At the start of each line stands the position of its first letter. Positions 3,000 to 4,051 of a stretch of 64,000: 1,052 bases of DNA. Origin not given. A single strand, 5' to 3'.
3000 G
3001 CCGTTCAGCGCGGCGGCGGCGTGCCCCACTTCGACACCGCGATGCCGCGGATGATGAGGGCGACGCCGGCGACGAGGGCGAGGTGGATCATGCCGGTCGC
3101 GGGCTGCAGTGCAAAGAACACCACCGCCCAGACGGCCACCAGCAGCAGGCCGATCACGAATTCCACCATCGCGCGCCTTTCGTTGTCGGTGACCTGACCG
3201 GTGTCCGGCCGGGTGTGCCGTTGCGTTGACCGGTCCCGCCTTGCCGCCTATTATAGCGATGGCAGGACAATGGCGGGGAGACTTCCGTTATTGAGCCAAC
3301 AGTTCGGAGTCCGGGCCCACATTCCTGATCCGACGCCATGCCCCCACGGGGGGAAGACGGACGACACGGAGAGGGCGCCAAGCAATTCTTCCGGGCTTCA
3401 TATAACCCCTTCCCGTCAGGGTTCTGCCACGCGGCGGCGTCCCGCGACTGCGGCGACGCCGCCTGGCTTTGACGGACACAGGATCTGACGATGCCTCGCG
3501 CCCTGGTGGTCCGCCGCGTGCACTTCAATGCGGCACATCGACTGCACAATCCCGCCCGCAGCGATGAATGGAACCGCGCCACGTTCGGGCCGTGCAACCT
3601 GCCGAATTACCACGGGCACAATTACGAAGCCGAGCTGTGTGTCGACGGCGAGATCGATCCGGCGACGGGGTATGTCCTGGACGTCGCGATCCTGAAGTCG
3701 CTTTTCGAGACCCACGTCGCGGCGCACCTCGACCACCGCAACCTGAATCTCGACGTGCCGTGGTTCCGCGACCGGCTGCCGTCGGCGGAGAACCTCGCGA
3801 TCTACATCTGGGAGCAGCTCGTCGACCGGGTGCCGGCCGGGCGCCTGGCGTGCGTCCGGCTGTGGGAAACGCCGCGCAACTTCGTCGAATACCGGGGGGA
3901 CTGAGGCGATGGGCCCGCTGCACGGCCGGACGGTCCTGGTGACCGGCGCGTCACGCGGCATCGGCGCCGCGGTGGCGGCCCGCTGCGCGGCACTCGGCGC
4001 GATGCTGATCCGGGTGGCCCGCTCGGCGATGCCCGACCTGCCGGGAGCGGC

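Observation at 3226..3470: Strong promoter driving a roughly 200-nt structured RNA with paired 5' and 3' ends, upstream of the PTPS/QueD gene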

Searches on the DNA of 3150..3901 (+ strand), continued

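Call 39: search_rna_families(source=L060, start=2752, end=2922, threshold=evalue, max_evalue=10, show_alignments=5)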
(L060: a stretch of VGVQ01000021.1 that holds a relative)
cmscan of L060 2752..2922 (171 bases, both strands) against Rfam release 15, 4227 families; matches with E-value up to 10: 3.
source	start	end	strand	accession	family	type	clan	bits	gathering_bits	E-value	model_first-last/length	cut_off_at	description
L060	2901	2921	-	RF00523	Prion_pknot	Cis-reg;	-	13.4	39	2.9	1-40/40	no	Prion pseudoknot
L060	2754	2771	+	RF00523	Prion_pknot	Cis-reg;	-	12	39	6.1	1-40/40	no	Prion pseudoknot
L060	2788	2823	-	RF02248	Six3os1_3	Gene; lncRNA;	-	7.7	40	8.5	1-75/75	no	Six3os1 conserved region 3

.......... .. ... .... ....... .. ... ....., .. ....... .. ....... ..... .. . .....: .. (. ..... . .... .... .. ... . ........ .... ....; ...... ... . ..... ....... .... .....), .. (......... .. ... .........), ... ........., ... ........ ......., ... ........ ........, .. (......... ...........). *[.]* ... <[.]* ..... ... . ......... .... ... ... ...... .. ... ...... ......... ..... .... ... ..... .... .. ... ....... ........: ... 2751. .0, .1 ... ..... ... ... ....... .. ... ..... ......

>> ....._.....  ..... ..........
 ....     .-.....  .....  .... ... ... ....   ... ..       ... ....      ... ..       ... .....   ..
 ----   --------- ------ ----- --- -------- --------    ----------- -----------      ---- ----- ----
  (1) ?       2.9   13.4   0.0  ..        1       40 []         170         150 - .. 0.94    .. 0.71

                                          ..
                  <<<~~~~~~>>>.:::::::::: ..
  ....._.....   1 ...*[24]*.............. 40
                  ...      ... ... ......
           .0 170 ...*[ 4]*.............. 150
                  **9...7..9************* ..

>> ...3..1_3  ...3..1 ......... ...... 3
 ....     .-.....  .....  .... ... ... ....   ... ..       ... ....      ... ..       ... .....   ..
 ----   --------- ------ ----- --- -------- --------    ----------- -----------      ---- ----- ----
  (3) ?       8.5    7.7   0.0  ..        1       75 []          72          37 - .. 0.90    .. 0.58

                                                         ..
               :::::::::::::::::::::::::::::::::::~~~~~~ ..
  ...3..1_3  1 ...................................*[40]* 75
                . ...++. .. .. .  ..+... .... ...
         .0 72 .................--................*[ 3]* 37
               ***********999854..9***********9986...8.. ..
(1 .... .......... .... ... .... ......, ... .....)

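Call 43: search_with_rna_model(model_id=R1, sources=[L083, L084, L085, L086, L087, L088, L089, L090, L091, L092, L093, L094, L095, L096, L097, L098, L099, L100, L101, L102, L103, L104, L105, L106, L107, L108, L109, L110, L111, L112, L113, L114, L115, L116, L117, L118, L119, L120, L121, L122, L123, L124, L125, L126, L127, L128, L129, L130, L131, L132, L133, L134, L135, L136, L137, L138, L139, L140, L141, L142, L143, L144, L145, L146, L147, L148, L149, L150, L151, L152, L153, L154, L155, L156, L157, L158, L159, L160, L161, L162], max_evalue=0.001, make_alignment=true)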
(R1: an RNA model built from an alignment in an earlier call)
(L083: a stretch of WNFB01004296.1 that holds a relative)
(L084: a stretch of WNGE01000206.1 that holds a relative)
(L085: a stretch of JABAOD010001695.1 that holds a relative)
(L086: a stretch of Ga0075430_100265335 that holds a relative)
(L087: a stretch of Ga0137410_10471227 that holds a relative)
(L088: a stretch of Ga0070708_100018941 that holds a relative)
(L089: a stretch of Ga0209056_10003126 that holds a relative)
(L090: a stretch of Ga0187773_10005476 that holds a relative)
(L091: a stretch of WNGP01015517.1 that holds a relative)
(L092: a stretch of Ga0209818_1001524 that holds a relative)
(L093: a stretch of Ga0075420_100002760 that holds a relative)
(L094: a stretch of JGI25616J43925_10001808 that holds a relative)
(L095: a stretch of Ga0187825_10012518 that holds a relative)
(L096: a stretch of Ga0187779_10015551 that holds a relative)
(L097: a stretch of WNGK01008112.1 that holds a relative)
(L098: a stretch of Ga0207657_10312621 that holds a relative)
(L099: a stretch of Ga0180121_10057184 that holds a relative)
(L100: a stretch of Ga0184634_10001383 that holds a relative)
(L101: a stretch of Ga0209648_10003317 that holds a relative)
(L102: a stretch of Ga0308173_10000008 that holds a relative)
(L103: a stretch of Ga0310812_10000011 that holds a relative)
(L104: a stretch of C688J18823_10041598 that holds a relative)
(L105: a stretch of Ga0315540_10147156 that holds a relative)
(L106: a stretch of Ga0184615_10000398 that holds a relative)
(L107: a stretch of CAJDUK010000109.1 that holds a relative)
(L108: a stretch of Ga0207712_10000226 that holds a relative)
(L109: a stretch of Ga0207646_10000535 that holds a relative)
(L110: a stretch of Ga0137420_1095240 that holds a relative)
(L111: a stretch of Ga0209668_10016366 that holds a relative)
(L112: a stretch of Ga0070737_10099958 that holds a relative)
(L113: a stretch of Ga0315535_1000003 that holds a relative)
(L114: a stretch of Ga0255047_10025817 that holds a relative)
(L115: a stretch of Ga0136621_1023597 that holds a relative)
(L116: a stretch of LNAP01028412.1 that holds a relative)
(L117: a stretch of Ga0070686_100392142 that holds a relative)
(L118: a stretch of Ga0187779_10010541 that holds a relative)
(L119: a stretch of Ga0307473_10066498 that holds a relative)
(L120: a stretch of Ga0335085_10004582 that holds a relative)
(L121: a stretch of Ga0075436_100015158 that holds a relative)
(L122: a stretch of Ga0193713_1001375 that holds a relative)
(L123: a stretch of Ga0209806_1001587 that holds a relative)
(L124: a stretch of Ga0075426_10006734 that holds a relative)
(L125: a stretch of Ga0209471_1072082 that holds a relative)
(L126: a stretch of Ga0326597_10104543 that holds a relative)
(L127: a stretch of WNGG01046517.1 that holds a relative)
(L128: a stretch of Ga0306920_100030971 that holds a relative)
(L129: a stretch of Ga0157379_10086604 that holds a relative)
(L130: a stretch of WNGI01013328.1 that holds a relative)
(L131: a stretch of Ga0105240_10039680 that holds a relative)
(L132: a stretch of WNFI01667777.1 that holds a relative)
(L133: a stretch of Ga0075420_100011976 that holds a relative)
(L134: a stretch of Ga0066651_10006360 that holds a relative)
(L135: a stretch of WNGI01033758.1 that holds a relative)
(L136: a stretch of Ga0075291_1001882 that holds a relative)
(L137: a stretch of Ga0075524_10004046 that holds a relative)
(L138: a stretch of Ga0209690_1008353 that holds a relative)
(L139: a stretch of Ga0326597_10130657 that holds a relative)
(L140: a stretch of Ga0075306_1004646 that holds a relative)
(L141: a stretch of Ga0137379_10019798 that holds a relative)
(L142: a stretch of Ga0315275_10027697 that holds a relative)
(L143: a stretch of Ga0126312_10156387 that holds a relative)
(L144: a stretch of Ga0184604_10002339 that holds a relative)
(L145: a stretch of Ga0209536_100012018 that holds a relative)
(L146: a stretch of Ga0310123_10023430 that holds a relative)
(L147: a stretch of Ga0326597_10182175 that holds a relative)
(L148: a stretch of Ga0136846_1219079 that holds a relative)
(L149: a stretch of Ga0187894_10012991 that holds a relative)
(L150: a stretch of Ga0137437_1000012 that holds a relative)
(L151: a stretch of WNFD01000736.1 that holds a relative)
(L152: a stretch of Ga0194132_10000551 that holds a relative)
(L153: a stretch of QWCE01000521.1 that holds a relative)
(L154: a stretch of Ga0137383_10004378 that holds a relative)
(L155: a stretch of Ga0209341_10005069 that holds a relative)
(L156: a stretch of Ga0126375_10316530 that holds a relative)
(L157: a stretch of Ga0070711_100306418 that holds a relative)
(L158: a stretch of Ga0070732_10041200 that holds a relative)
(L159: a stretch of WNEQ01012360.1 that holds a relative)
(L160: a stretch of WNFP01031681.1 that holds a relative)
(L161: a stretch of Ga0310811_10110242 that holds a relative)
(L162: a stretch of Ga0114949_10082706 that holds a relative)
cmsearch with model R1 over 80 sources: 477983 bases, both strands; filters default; matches with E-value up to 0.001: 74.
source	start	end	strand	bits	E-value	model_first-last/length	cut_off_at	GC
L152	2306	2480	-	178.5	7.3e-37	1-175/175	no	0.61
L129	1425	1598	+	171.8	2.1e-35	1-175/175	no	0.63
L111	932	1107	+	170.3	4.8e-35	1-175/175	no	0.63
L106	2137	2310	-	169.3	7.7e-35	1-175/175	no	0.64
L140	422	597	+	168.3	1.3e-34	1-175/175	no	0.63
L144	859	1032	-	165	6.9e-34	1-175/175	no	0.59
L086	324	497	-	164.5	8.7e-34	1-175/175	no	0.59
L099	919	1092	-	157.5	2.9e-32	1-175/175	no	0.6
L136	1379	1553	+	156.4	5.2e-32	1-175/175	no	0.58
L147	1945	2118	+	155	1.1e-31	1-175/175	no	0.59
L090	2710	2885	-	153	2.8e-31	1-175/175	no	0.56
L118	4766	4940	-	152.1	4.6e-31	1-175/175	no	0.57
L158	1316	1489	+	149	2.2e-30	1-175/175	no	0.59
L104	2308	2480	-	146.9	6.2e-30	1-175/175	no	0.62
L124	4538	4712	-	127.2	1.3e-25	1-175/175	no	0.54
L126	2255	2431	+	126.2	2.1e-25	1-175/175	no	0.62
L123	8407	8581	+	122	1.8e-24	1-175/175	no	0.55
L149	2548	2722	-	121.9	1.8e-24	1-175/175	no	0.55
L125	345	518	-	119.8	5.4e-24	1-175/175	no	0.55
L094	5577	5752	+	118.7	9.5e-24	1-175/175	no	0.54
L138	5437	5607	+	118.4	1.1e-23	1-175/175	no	0.56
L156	158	332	-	117.9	1.4e-23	1-175/175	no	0.55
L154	7518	7692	+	117.2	2e-23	1-175/175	no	0.53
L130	2124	2300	+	117.2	2e-23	1-175/175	no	0.56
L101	12043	12218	+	116.6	2.7e-23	1-175/175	no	0.54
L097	3285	3458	-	115.9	3.9e-23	1-175/175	no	0.55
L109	1611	1783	+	115.8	4.2e-23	1-175/175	no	0.53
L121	542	715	-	114.3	8.7e-23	1-175/175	no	0.55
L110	2045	2219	+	114.3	8.9e-23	1-175/175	no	0.56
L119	6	177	-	112.8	1.9e-22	1-175/175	no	0.54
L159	1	162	+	112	2.8e-22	15-175/175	5'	0.57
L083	8922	9096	+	112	2.8e-22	1-175/175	no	0.53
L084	490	664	+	111.9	2.9e-22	1-175/175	no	0.54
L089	13424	13598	-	109.9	8.1e-22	1-175/175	no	0.52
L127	1532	1706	+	109.5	9.5e-22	1-175/175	no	0.51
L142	4888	5060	-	109.5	9.9e-22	1-175/175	no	0.6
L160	3007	3181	-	109.1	1.2e-21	1-175/175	no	0.55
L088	5132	5305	+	108.8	1.4e-21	1-175/175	no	0.53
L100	1272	1448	-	108.2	1.8e-21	1-175/175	no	0.56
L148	4951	5128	+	108.2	1.9e-21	1-175/175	no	0.55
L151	7370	7543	-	108.1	1.9e-21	1-175/175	no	0.52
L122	732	906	-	107.1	3.3e-21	1-175/175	no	0.54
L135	1539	1713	+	107.1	3.3e-21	1-175/175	no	0.54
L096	1877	2051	-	106.3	5e-21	1-175/175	no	0.58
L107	3861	4032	-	102.8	2.9e-20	1-175/175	no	0.52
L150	5468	5641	-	102.3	3.6e-20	1-175/175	no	0.56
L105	791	967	-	102.1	4e-20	1-175/175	no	0.61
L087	5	155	-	101.3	6e-20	14-162/175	no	0.56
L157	345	514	+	99.9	1.2e-19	1-175/175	no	0.54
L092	2160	2331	+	98.6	2.4e-19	1-175/175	no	0.53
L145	2613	2786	-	95.3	1.2e-18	1-175/175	no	0.59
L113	1631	1806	+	95.2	1.3e-18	1-175/175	no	0.64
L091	3675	3846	+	94.6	1.8e-18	1-175/175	no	0.55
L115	575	749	+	91.3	9.3e-18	1-175/175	no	0.51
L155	6902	7078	-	89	3e-17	1-175/175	no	0.58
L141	3679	3849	+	88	5e-17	1-175/175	no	0.55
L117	304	483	+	87.6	6.2e-17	1-175/175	no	0.53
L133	3192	3362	+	86.2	1.2e-16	1-175/175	no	0.53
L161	1002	1181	-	85.5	1.8e-16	1-175/175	no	0.56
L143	941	1113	+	85.1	2.1e-16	1-175/175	no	0.54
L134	3395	3568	-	85.1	2.2e-16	1-175/175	no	0.55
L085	6083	6257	-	83.5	5e-16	1-175/175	no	0.62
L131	4897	5070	+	82.9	6.7e-16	1-175/175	no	0.55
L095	1633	1811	-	82.7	7.2e-16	1-175/175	no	0.55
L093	4673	4848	-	82.7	7.3e-16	1-175/175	no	0.57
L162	363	532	+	82.4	8.3e-16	1-175/175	no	0.56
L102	3706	3887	-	82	1e-15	1-175/175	no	0.56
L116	597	772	-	81.7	1.2e-15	1-175/175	no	0.53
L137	2524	2698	-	80.1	2.7e-15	1-175/175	no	0.5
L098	200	377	-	79.5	3.7e-15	1-175/175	no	0.56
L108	8842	9015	-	79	4.8e-15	1-175/175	no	0.51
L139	1613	1788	+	78.5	6e-15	1-175/175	no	0.66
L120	690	859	+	77.1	1.3e-14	1-175/175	no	0.54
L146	1954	2128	-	76.4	1.8e-14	1-175/175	no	0.56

Alignment A4: 74 matches aligned to the model, 202 columns, each read 5' to 3' on its own strand. Consensus structure (alignment columns), stored with it:
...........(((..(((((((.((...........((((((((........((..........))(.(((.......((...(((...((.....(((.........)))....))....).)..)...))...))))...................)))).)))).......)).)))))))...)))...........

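Call 53: search_with_rna_model(model_id=R1, sources=[L103, L112, L114, L128, L132, L153], max_evalue=1, filters=off, show_alignments=6)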
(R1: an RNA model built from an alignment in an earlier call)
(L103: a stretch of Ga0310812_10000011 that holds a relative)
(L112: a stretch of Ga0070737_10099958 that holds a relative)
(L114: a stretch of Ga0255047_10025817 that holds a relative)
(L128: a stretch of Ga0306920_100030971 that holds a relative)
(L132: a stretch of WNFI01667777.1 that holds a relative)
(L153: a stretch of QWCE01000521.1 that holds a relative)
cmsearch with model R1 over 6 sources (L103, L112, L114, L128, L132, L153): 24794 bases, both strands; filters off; matches with E-value up to 1: 11.
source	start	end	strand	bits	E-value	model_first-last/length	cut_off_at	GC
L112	413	460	+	11.2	0.17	1-175/175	no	0.75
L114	316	448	-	11.2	0.18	1-175/175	no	0.66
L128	3517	3565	+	10.8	0.22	1-175/175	no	0.57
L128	3517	3565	-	10.2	0.28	1-175/175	no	0.57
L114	1099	1147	-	10.1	0.3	1-175/175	no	0.71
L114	538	604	+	9.8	0.36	1-175/175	no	0.61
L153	6803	6851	+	9.1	0.51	1-175/175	no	0.47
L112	413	460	-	9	0.54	1-175/175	no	0.75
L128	3383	3466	+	8.1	0.84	1-175/175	no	0.58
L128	1560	1633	+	8.1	0.85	1-175/175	no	0.53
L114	316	448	+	8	0.87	1-175/175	no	0.66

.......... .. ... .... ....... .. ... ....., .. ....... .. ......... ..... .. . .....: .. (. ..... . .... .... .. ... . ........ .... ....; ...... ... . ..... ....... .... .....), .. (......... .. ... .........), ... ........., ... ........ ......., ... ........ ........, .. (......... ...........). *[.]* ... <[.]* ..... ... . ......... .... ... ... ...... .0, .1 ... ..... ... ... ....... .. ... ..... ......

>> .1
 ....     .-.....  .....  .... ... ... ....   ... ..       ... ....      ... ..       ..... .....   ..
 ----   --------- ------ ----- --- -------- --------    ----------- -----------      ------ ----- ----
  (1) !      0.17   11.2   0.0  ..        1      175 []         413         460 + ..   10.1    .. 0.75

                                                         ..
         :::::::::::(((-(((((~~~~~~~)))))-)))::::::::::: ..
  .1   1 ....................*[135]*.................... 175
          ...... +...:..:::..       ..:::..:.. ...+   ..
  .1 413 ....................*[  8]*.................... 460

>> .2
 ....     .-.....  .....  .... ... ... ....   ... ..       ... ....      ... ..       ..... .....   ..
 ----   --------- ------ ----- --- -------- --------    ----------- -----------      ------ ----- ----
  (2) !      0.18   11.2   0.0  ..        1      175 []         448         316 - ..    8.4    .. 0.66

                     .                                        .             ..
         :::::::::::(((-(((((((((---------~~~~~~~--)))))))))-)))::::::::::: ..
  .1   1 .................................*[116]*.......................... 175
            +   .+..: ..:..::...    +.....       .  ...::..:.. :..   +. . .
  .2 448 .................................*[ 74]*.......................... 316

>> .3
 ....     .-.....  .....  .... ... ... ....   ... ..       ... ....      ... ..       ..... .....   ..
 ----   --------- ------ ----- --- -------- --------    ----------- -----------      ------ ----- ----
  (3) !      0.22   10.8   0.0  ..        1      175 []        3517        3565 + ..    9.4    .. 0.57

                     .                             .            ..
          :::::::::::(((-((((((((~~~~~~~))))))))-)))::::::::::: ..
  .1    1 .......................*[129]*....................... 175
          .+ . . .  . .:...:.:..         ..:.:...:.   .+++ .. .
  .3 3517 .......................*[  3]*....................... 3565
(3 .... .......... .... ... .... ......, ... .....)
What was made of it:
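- Tried and rejected: Six of the 80 listed metagenome pattern matches were chance hits not confirmed by the model (call 53).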

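Call 60: search_with_rna_model(model_id=R1, sources=[window, L001, L002, L005, L007, L009, L010, L011, L013, L015, L016, L020, L022, L026, L029, L033, L039, L045, L046, L049, L055, L060, L063, L065, L070, L078, L083, L085, L090, L091, L092, L093, L094, L095, L096, L097, L100, L102, L104, L105, L107, L108, L109, L113, L115, L116, L117, L118, L120, L123, L124, L126, L130, L131, L133, L134, L136, L137, L139, L141, L142, L143, L144, L145, L146, L148, L150, L155, L157, L158, L160, L161, L162], max_evalue=0.000001, make_alignment=true)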
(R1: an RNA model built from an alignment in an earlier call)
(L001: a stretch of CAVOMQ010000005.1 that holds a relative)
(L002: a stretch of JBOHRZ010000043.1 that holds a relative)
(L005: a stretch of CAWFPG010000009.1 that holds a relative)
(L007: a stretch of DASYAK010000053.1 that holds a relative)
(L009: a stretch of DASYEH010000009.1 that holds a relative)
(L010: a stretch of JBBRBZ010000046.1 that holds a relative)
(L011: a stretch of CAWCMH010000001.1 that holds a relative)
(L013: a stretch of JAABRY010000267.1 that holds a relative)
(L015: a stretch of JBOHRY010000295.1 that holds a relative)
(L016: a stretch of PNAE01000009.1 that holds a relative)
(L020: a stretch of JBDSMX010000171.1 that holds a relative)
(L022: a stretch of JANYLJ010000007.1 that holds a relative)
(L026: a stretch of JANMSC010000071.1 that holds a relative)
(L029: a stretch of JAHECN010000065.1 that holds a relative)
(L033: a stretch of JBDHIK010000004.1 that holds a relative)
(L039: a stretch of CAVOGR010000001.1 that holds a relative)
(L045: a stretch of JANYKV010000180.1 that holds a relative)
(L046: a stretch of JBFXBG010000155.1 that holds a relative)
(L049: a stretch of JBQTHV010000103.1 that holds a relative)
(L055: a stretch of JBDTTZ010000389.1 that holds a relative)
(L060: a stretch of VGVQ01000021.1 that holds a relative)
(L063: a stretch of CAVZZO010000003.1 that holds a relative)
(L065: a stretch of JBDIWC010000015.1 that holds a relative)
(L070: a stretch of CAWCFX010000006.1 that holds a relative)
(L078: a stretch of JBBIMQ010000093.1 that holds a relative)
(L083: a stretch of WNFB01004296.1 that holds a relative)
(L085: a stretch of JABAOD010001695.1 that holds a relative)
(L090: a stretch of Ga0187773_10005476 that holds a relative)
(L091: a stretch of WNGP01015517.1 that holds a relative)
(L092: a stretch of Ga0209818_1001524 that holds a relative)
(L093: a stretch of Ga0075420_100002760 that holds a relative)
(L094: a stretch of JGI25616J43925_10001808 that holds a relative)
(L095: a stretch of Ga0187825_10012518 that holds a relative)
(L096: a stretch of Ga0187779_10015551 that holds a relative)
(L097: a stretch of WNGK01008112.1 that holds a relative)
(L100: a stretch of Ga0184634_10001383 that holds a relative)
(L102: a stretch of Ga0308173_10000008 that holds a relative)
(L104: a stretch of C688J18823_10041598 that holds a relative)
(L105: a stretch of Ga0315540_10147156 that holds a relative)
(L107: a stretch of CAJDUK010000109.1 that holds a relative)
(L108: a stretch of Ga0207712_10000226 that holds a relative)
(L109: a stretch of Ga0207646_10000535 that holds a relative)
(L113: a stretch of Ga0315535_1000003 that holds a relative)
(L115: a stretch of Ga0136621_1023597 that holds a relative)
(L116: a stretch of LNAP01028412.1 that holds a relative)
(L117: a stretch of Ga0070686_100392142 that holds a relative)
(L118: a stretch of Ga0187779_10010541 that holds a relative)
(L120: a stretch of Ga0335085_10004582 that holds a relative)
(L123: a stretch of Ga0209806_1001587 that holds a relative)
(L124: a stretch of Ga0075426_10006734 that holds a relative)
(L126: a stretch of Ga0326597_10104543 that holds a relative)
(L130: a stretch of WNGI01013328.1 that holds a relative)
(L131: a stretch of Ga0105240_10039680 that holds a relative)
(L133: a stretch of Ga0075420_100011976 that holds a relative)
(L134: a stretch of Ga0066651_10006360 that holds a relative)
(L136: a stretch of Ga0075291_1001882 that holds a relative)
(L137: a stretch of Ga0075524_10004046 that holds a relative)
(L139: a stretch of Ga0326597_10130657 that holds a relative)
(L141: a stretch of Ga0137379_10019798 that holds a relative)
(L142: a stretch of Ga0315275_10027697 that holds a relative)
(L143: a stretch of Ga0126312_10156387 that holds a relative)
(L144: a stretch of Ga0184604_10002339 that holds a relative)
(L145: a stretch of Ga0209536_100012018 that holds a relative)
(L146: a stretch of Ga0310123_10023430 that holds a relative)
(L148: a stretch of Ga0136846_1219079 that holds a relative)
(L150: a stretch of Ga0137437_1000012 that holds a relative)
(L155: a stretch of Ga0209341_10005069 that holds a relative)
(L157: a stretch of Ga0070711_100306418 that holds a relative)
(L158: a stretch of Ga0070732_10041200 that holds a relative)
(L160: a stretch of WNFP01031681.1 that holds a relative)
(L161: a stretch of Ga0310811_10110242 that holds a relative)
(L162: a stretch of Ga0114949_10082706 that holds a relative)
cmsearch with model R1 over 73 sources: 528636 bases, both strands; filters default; matches with E-value up to 0.000001: 73.
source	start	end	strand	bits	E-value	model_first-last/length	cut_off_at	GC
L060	2749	2923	+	178.5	8.1e-37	1-175/175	no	0.61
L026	2762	2938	+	168.2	1.5e-34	1-175/175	no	0.63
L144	859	1032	-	165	7.6e-34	1-175/175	no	0.59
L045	2773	2947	+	163.5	1.6e-33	1-175/175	no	0.54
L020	2813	2990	+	163.2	1.8e-33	1-175/175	no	0.66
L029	2773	2950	+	161.3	4.8e-33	1-175/175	no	0.66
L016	2631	2806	+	160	9.6e-33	1-175/175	no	0.62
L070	2755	2928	+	159.2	1.4e-32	1-175/175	no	0.58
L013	1724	1904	+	158.6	1.9e-32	1-175/175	no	0.66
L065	2761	2933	+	156.8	4.7e-32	1-175/175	no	0.6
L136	1379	1553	+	156.4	5.8e-32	1-175/175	no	0.58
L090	2710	2885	-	153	3.1e-31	1-175/175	no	0.56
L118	4766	4940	-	152.1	5.1e-31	1-175/175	no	0.57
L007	2804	2978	+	149.7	1.7e-30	1-175/175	no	0.62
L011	2753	2927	+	149.2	2.2e-30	1-175/175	no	0.62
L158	1316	1489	+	149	2.5e-30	1-175/175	no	0.59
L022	2782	2957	+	148.9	2.5e-30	1-175/175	no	0.61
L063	2719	2892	+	147.8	4.5e-30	1-175/175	no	0.59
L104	2308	2480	-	146.9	6.9e-30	1-175/175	no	0.62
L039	2759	2934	+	144.1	2.9e-29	1-175/175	no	0.53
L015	2808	2983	+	141.1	1.3e-28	1-175/175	no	0.62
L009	2753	2930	+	140.7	1.6e-28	1-175/175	no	0.6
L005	2760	2942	+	140.1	2.1e-28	1-175/175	no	0.64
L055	2755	2927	+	139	3.7e-28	1-175/175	no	0.61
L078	2716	2888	+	138.5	4.8e-28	1-175/175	no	0.58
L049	2762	2937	+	136.4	1.4e-27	1-175/175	no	0.66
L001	2765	2943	+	135.3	2.4e-27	1-175/175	no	0.65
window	3255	3434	+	132.9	8.1e-27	1-175/175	no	0.62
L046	2700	2873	+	132.4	1e-26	1-175/175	no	0.61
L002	2617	2793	+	132.2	1.2e-26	1-175/175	no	0.62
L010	2767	2941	+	131.7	1.5e-26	1-175/175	no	0.62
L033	2765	2938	+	129.4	4.8e-26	1-175/175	no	0.59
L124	4538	4712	-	127.2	1.5e-25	1-175/175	no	0.54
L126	2255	2431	+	126.2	2.3e-25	1-175/175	no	0.62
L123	8407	8581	+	122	1.9e-24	1-175/175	no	0.55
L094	5577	5752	+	118.7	1e-23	1-175/175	no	0.54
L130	2124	2300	+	117.2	2.3e-23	1-175/175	no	0.56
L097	3285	3458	-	115.9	4.3e-23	1-175/175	no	0.55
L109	1611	1783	+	115.8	4.6e-23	1-175/175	no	0.53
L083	8922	9096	+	112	3.1e-22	1-175/175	no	0.53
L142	4888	5060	-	109.5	1.1e-21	1-175/175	no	0.6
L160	3007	3181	-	109.1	1.3e-21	1-175/175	no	0.55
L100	1272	1448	-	108.2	2e-21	1-175/175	no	0.56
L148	4951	5128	+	108.2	2e-21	1-175/175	no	0.55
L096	1877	2051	-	106.3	5.5e-21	1-175/175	no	0.58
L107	3861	4032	-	102.8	3.2e-20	1-175/175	no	0.52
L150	5468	5641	-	102.3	4e-20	1-175/175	no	0.56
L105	791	967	-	102.1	4.5e-20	1-175/175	no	0.61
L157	345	514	+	99.9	1.4e-19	1-175/175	no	0.54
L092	2160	2331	+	98.6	2.6e-19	1-175/175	no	0.53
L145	2613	2786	-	95.3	1.4e-18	1-175/175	no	0.59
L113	1631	1806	+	95.2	1.4e-18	1-175/175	no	0.64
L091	3675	3846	+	94.6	2e-18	1-175/175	no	0.55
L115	575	749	+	91.3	1e-17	1-175/175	no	0.51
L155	6902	7078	-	89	3.3e-17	1-175/175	no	0.58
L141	3679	3849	+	88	5.5e-17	1-175/175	no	0.55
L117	304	483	+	87.6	6.9e-17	1-175/175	no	0.53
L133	3192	3362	+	86.2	1.4e-16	1-175/175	no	0.53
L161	1002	1181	-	85.5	2e-16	1-175/175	no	0.56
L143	941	1113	+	85.1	2.4e-16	1-175/175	no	0.54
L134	3395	3568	-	85.1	2.4e-16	1-175/175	no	0.55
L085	6083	6257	-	83.5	5.5e-16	1-175/175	no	0.62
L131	4897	5070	+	82.9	7.4e-16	1-175/175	no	0.55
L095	1633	1811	-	82.7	8e-16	1-175/175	no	0.55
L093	4673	4848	-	82.7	8.1e-16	1-175/175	no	0.57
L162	363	532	+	82.4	9.2e-16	1-175/175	no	0.56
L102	3706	3887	-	82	1.1e-15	1-175/175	no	0.56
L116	597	772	-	81.7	1.4e-15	1-175/175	no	0.53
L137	2524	2698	-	80.1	3e-15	1-175/175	no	0.5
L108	8842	9015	-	79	5.3e-15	1-175/175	no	0.51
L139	1613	1788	+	78.5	6.6e-15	1-175/175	no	0.66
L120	690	859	+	77.1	1.4e-14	1-175/175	no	0.54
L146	1954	2128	-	76.4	2e-14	1-175/175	no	0.56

Alignment A5: 73 matches aligned to the model, 206 columns, each read 5' to 3' on its own strand. Consensus structure (alignment columns), stored with it:
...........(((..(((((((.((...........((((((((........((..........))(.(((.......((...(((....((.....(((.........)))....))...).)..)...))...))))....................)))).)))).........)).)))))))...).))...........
